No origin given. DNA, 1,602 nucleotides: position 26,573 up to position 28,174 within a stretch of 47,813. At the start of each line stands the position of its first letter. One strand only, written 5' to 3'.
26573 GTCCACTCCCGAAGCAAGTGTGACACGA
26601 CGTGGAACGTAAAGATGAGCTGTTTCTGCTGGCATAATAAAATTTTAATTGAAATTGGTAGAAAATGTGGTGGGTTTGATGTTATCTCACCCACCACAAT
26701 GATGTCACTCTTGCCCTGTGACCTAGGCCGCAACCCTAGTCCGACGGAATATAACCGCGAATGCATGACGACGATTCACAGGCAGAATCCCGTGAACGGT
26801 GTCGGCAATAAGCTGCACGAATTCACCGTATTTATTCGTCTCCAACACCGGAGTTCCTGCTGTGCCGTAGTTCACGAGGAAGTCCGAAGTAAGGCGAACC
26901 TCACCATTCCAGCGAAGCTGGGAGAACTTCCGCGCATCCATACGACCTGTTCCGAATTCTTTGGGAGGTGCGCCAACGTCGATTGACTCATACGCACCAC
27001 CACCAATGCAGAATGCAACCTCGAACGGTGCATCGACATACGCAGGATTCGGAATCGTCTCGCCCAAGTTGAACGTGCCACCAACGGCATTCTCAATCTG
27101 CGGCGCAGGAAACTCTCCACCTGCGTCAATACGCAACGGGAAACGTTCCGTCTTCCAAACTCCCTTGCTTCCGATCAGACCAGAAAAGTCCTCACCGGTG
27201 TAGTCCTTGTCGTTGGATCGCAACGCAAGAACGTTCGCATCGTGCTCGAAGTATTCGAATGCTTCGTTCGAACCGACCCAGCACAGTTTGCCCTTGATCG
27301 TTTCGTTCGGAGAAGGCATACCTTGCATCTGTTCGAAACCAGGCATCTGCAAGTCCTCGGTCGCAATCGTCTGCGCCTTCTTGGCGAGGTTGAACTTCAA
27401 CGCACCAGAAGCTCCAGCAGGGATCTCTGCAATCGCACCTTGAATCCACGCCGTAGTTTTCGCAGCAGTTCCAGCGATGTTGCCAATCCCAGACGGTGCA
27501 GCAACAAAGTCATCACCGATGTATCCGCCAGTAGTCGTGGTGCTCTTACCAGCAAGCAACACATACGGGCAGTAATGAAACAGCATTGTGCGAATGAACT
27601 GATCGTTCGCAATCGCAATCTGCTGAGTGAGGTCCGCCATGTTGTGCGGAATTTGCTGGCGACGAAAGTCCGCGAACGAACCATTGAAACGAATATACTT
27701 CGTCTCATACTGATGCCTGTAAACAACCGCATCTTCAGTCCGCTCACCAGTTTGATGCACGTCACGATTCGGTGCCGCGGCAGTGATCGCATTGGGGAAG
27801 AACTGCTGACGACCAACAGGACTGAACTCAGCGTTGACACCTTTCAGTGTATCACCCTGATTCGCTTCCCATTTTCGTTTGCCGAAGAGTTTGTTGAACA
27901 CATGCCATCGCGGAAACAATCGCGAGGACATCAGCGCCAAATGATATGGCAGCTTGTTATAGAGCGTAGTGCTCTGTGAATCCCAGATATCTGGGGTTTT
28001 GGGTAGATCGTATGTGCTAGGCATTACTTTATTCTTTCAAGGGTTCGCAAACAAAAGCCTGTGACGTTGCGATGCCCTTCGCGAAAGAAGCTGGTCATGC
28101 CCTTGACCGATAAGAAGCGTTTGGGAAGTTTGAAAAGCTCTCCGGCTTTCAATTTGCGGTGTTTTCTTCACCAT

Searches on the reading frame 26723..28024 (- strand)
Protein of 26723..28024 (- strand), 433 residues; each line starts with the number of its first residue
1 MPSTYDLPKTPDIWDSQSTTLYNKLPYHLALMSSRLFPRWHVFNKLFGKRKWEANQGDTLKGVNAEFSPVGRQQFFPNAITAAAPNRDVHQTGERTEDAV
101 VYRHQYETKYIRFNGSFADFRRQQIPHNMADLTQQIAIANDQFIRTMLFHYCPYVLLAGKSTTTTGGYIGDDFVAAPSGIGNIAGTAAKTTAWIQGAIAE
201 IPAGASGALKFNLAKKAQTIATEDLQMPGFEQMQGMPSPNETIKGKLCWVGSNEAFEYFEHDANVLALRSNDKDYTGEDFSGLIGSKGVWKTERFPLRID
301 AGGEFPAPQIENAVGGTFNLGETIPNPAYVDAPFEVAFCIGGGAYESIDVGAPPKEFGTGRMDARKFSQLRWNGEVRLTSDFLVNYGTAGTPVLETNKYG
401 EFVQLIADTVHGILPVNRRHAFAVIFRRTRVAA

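Call 8: search_protein_families(library=pfam, proteins=[window:26723-28024:-])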
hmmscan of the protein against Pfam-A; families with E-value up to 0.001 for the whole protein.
window:26723-28024:- (433 aa): 0 families

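Call 11: search_protein_families(library=phrogs, proteins=[window:26723-28024:-])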
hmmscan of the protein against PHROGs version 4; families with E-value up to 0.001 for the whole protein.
window:26723-28024:- (433 aa): 0 families

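Call 14: search_dna_similar(query=window:26723-28024:-, collection=phages, mode=protein, max_rows=30)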
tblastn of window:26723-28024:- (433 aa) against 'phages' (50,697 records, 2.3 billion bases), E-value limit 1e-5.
No match.

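Call 15: find_related_loci(query=window:26723-28024:-, collection=viral_contigs, flank=3000)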
Query window:26723-28024:- (433 aa) in viral_contigs; peptide patterns used: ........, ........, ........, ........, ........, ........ (x = any residue, [..] = any of these).
6 stretches matched a pattern, but none encodes a relative of the query by tblastn (E <= 1e-3).
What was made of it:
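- Tried and rejected: The viral_contigs search found nothing (call 15).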

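Call 17: find_homologous_proteins(query=window:26723-28024:-)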
Query window:26723-28024:- (433 aa): 106 proteins with E <= 0.001 among 6837 candidates.
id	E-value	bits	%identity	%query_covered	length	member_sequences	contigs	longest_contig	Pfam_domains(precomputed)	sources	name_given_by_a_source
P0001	0.0e+0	1010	100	100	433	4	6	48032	-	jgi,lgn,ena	-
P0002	1.6e-170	586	59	100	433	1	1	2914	-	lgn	-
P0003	4.3e-167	575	59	100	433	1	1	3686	-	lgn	-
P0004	4.8e-161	555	55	100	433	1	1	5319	-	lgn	-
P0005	8.6e-161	554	56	100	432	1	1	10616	-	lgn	-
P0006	9.6e-161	554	58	100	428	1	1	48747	-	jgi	jgi:hypothetical protein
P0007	6.2e-156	538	55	100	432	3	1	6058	-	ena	-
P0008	2.0e-148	513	54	100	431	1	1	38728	-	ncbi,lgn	-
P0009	7.8e-147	508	61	87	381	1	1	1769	-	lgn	-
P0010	1.9e-145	504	53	100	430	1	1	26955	-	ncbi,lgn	-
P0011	7.0e-145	502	53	100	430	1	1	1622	-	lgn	-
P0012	2.2e-143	497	51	100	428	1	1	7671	-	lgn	-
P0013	2.5e-143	497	54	100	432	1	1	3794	-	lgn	-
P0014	6.1e-143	495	52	100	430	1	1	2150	-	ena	-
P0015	7.2e-141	488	52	100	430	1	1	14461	-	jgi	-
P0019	6.5e-131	456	50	100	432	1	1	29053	-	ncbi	-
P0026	2.2e-125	437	47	100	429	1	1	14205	-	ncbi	-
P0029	3.9e-123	430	48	100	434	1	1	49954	-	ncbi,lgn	-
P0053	2.1e-92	329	42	100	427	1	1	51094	-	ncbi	-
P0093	1.1e-63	234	34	97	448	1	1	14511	-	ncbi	-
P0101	2.4e-57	213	32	99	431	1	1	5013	-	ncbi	-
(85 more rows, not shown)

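Call 20: find_related_loci(query=A1, collection=viral_contigs, flank=10000)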
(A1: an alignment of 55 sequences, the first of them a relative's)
Query A1 (433 aa) in viral_contigs; peptide patterns used: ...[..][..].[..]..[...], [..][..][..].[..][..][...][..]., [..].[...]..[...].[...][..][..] (x = any residue, [..] = any of these).
170 stretches matched a pattern; 86 encode a relative of the query (tblastn E <= 1e-3); the best 80 are kept; 80 distinct loci.
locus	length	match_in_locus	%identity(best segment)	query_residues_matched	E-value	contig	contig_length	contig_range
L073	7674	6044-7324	38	1-428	2e-89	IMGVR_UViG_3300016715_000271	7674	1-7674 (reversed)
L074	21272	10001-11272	39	1-428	1e-88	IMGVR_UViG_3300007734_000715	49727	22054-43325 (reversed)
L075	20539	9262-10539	37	1-430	5e-88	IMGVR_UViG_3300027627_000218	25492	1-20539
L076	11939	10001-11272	40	1-428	9e-88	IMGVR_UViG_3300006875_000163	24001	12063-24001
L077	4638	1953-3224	39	1-428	7e-88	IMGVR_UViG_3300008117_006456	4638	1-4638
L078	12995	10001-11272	40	1-428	9e-88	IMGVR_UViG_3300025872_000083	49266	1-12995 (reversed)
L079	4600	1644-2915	39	1-428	2e-87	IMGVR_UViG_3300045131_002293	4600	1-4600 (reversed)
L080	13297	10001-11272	39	1-428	6e-87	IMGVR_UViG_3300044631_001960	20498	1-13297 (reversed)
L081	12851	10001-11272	39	1-428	6e-87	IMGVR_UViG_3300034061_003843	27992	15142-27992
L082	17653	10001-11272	39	1-428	6e-87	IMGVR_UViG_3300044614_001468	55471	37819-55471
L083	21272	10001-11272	38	1-428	1e-85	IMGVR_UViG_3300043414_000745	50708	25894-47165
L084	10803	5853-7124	38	1-428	2e-85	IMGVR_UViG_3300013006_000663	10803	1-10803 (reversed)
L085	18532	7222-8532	37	1-428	4e-85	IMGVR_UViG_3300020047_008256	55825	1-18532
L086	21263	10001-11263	37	1-430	1e-82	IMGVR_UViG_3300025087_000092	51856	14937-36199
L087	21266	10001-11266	35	1-431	9e-81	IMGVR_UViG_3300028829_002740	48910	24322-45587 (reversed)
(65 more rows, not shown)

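Call 23: list_cluster_members(proteins=[P0001, P0008, P0010, P0019, P0026, P0029, P0053, P0093, P0101])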
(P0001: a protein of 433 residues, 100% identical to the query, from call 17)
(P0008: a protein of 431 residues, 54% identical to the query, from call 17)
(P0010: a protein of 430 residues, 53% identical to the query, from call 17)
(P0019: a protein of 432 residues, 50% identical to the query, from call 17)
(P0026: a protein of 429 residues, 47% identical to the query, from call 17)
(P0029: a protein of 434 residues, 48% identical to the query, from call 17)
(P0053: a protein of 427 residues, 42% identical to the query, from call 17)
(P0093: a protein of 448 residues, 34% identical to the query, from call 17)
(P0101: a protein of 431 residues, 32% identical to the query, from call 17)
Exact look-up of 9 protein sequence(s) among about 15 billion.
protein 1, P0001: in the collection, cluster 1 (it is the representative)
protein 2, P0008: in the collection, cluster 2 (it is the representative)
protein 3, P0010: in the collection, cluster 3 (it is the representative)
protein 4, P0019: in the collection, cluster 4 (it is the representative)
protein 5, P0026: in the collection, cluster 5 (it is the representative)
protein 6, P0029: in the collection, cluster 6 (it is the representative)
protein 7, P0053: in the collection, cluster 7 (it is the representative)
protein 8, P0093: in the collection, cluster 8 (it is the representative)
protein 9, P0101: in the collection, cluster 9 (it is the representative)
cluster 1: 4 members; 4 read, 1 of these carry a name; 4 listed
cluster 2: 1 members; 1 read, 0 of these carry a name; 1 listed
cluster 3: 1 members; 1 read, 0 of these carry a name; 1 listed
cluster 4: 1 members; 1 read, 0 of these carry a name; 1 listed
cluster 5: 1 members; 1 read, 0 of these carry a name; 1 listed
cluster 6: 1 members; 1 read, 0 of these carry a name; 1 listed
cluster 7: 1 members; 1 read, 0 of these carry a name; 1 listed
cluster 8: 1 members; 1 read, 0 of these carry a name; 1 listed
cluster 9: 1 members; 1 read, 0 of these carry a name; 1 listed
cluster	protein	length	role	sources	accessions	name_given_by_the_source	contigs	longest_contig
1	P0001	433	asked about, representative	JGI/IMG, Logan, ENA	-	-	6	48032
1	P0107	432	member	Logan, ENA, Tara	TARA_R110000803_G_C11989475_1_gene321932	strand:- start:38062 stop:39360 length:1299 start_codon:yes stop_codon:yes ...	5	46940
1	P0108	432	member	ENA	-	-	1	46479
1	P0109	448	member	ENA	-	-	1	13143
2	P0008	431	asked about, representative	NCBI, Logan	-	-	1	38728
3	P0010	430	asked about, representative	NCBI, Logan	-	-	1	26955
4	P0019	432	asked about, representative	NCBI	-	-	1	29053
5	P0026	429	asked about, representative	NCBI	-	-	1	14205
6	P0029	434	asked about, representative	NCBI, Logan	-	-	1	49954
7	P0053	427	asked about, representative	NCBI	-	-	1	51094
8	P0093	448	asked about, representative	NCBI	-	-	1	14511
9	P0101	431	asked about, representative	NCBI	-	-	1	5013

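Call 30: find_encoding_contigs(protein=P0001, flank=1000, max_places=6)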
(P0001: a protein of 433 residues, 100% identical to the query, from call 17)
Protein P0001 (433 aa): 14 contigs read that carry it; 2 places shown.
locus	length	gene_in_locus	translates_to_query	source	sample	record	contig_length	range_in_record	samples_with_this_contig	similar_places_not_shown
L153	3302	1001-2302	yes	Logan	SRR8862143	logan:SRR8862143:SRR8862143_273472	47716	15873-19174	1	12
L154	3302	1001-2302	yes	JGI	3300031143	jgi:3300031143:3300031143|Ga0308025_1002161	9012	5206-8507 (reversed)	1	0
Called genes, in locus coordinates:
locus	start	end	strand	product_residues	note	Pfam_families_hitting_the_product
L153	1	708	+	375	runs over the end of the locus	-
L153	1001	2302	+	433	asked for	-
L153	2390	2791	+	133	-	-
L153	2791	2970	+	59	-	-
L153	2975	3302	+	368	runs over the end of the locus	-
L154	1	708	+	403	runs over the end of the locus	?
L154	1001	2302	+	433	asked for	-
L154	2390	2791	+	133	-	-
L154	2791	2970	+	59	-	-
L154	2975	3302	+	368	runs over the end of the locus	-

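Call 40: predict_structure(alignment_id=A1)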
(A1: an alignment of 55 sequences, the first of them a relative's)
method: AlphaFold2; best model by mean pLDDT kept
length: 433 residues; sequences in the alignment: 55
mean_pLDDT: 80.4   pTM: 0.80
mean pLDDT of the five models: 80.4, 80.0, 78.6, 77.8, 67.4
residues with pLDDT >= 90: 122; 70-90: 211; 50-70: 93; < 50: 7
segments of 3 or more residues with pLDDT < 50: 276-278
pLDDT, mean of each block of 10 residues (from residue 1): 61 58 56 69 79 74 86 89 86 87 86 66 77 87 93 94 81 92 90 94 89 90 91 60 84 87 68 47 73 92 92 84 90 96 86 57 62 78 79 83 85 90 94 72
secondary structure, 60 per line:
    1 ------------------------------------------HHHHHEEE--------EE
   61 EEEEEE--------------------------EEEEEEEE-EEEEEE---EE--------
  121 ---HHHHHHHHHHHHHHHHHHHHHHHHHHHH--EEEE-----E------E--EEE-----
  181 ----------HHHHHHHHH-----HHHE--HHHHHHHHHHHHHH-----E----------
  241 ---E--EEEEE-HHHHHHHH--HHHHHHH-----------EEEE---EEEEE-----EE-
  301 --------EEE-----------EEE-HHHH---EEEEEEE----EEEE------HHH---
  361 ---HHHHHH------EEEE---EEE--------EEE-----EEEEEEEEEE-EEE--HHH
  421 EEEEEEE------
elements in order: H43-47 E48-50 E59-66 E93-100 E102-107 H124-151 E154-157 E173-175 H191-199 H211-224 E247-251 H253-260 H263-269 E281-284 E288-292 E309-311 E323-325 H327-330 E334-340 E345-348 H364-369 E376-379 E383-385 E394-396 E402-411 E413-415 E421-427

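Call 49: fold_search(model_id=the predicted structure, library=pdb)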
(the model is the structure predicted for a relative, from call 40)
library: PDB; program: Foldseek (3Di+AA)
matches with E <= 10: 596; with E <= 0.001: 233
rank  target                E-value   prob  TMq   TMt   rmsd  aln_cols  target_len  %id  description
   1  9bgn_A                8.3e-12  1.00  0.48  0.52   9.1       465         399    9  Pseudomonas phage DEV 5-fold vertex (major coat protein) (released 2024-09-04)
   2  9e99_B                2.1e-11  1.00  0.49  0.52  13.1       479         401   11  Cryo-EM reconstruction of Escherichia phage N4 capsid (released 2025-02-19)
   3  9d82_A                3.1e-11  1.00  0.49  0.56  10.7       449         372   10  Shigella flexneri bacteriophage B2 Icosahedral Reconstruction (released 2025-01-15)
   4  9e99_A                4.5e-11  1.00  0.53  0.58   8.2       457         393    9  Cryo-EM reconstruction of Escherichia phage N4 capsid (released 2025-02-19)
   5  9d82_B                9.2e-11  1.00  0.49  0.54  10.5       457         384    8  Shigella flexneri bacteriophage B2 Icosahedral Reconstruction (released 2025-01-15)
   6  9lbz_b                1.2e-10  1.00  0.49  0.56  10.8       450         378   11  unique-vertex of mature phage N4 (released 2025-04-16)
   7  9lbz_c                2.1e-10  1.00  0.49  0.56  10.8       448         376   11  unique-vertex of mature phage N4 (released 2025-04-16)
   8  9d82_G                3.1e-10  1.00  0.46  0.52  10.5       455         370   11  Shigella flexneri bacteriophage B2 Icosahedral Reconstruction (released 2025-01-15)
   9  9lbz_d                3.3e-10  1.00  0.49  0.55  10.8       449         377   10  unique-vertex of mature phage N4 (released 2025-04-16)
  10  9d82_C                3.3e-10  1.00  0.48  0.52  13.6       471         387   11  Shigella flexneri bacteriophage B2 Icosahedral Reconstruction (released 2025-01-15)
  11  9d7z_I                4.7e-10  1.00  0.49  0.54  10.2       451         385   11  Shigella flexneri bacteriophage Moo19 Icosahedral Reconstruction (released 2025-01-15)
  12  9d7z_A                6.3e-10  1.00  0.51  0.54  10.3       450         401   10  Shigella flexneri bacteriophage Moo19 Icosahedral Reconstruction (released 2025-01-15)
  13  9vye_A                7.6e-10  1.00  0.45  0.52   9.6       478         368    9  Cyanopodophage Pan3 capsid (released 2025-11-26)
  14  9d82_D                8.5e-10  1.00  0.47  0.52  13.2       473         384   12  Shigella flexneri bacteriophage B2 Icosahedral Reconstruction (released 2025-01-15)
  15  9d82_H                9.6e-10  1.00  0.45  0.51  11.5       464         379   10  Shigella flexneri bacteriophage B2 Icosahedral Reconstruction (released 2025-01-15)
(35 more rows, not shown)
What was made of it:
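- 26723..28024 (-): Major capsid protein gene (433 aa, HK97 fold, nearest to N4-like capsids). Calls 17, 40, 49.
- On HK97-fold major capsid protein: Foldseek probability 1.0 to N4, DEV, B2, T7 and HK97 capsid proteins (call 49).
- Checked: The AlphaFold model has pLDDT 80, and its Foldseek top hits are N4, DEV and HK97-type capsids with E down to 8e-12 and probability 1.0 (calls 40, 49).
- Capsid identity: calls 40 and 49.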

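Call 65: find_related_loci(query=A3, collection=genome_contigs, flank=10000)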
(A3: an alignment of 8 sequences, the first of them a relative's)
Query A3 (433 aa) in genome_contigs; peptide patterns used: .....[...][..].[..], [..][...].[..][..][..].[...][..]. (x = any residue, [..] = any of these).
66 stretches matched a pattern, but none encodes a relative of the query by tblastn (E <= 1e-3).

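Call 70: find_encoding_contigs(protein=P0006, flank=10000, max_places=1)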
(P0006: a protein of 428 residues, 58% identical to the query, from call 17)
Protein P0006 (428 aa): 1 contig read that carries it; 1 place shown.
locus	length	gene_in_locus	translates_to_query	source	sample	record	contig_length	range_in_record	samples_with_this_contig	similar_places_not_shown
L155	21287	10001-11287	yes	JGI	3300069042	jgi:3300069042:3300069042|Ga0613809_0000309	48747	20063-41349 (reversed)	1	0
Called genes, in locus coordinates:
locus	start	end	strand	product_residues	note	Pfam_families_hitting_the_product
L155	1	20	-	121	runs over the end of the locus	-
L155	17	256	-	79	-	-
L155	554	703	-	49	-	-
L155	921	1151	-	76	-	-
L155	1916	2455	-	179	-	-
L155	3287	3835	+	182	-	-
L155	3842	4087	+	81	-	-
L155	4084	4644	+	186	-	PF00929:RNase_T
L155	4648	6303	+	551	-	PF03237:Terminase_6N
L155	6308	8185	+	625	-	-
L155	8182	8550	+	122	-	-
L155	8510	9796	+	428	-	-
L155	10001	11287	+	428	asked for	-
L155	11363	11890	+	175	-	-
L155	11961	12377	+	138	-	-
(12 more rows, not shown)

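Call 71: find_encoding_contigs(protein=P0008, flank=10000, max_places=1)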
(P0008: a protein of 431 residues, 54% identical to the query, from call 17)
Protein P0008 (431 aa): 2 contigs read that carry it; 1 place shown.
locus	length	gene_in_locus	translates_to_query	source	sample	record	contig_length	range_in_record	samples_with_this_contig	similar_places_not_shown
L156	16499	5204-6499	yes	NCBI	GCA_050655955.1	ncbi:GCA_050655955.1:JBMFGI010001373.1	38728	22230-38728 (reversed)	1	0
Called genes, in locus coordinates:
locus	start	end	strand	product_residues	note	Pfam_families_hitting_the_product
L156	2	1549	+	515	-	?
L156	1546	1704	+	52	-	-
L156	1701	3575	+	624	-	-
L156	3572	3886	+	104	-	-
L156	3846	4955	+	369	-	-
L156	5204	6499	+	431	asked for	-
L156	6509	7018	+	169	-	-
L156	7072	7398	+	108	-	-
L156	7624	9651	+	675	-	-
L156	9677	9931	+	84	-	-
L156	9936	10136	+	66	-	-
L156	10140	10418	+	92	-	-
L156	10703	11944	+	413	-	-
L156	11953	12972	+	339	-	-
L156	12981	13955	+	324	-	-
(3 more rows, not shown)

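Call 72: find_encoding_contigs(protein=P0107, flank=10000, max_places=2)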
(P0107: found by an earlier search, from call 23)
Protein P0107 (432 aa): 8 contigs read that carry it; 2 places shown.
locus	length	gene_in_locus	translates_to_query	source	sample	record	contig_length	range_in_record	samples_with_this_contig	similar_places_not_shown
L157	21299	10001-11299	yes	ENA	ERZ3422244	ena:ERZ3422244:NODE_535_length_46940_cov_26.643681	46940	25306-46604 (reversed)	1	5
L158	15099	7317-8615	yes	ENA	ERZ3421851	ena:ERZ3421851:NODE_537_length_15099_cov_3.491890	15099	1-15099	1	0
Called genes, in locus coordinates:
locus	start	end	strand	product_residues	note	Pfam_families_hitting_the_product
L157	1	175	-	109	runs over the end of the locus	-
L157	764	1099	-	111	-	-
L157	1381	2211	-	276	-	-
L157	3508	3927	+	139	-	-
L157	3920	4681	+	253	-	PF01764:Lipase_3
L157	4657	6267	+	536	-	-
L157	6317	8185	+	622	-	-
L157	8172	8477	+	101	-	-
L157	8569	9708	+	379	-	-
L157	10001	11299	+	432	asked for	-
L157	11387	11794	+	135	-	-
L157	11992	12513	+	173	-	-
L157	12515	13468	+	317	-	-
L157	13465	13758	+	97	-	-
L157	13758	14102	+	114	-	-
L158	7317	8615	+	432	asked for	-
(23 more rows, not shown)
